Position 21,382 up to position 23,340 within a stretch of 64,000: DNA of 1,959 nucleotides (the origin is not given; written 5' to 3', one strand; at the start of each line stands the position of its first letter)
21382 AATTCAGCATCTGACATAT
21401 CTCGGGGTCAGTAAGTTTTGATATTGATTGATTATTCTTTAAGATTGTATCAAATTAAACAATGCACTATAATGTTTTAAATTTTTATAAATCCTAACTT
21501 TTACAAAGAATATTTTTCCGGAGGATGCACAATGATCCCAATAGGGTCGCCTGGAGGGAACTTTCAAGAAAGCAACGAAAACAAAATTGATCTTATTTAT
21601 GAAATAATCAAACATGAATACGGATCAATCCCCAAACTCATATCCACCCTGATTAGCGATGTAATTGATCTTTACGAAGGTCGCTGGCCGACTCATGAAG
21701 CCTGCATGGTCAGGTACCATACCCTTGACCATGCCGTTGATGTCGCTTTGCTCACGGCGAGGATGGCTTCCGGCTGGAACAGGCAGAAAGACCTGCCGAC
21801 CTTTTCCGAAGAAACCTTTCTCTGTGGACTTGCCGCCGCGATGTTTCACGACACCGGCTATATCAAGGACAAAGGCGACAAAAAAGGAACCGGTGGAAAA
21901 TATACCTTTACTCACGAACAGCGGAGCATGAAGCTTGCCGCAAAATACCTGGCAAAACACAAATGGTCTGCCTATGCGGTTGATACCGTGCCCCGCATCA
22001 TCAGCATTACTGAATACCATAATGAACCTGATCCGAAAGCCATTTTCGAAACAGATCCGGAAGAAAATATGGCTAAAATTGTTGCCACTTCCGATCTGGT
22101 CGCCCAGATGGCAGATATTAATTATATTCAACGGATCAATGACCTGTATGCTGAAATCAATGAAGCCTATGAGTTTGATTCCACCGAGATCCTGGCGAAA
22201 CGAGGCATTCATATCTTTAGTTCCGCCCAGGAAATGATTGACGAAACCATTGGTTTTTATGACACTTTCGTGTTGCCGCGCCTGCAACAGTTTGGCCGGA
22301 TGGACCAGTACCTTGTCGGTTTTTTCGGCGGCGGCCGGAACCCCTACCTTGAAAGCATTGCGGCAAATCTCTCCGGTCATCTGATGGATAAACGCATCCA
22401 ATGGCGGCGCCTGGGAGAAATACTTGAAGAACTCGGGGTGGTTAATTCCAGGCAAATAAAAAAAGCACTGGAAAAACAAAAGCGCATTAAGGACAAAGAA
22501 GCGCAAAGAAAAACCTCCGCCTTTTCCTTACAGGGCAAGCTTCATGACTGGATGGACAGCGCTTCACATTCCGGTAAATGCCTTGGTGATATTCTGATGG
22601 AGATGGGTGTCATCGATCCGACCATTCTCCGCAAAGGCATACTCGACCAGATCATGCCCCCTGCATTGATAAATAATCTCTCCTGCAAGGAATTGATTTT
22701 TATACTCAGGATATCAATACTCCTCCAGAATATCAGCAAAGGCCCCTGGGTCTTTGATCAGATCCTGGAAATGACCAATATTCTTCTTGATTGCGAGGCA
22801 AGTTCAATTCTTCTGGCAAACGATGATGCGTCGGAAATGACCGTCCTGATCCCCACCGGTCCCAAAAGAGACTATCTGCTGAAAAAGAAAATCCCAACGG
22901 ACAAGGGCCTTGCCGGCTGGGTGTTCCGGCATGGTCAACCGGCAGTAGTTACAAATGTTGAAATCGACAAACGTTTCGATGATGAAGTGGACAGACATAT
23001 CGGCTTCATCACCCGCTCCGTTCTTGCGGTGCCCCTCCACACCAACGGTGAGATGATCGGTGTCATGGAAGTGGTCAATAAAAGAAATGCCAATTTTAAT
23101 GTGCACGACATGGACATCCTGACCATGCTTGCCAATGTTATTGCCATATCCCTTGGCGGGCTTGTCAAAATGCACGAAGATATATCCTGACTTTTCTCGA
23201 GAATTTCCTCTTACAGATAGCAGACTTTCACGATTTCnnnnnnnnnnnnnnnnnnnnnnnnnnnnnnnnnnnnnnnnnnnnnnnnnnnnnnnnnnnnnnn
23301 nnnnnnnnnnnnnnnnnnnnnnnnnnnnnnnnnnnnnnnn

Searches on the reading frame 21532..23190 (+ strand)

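Call 71: search_protein_families(library=pfam, proteins=[window:21532-23190:+], max_evalue=0.01)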
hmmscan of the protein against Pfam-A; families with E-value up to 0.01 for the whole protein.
window:21532-23190:+ (552 aa): 5 families
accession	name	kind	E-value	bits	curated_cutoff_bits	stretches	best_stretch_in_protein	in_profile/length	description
PF01590.32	GAF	-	1.4e-18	68.1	22.4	1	407-541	5-133/133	GAF domain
PF13185.12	GAF_2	-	5.2e-14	53.1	28.6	1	418-540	18-134/136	GAF domain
PF13492.12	GAF_3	-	1.7e-10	41.9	27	1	408-541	6-127/129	GAF domain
PF01966.28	HD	-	3.9e-06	27.6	22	1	65-179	2-102/116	HD domain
PF00233.25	PDEase_I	-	0.0018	18.5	24.8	0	62-109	1-45/238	3'5'-cyclic nucleotide phosphodiesterase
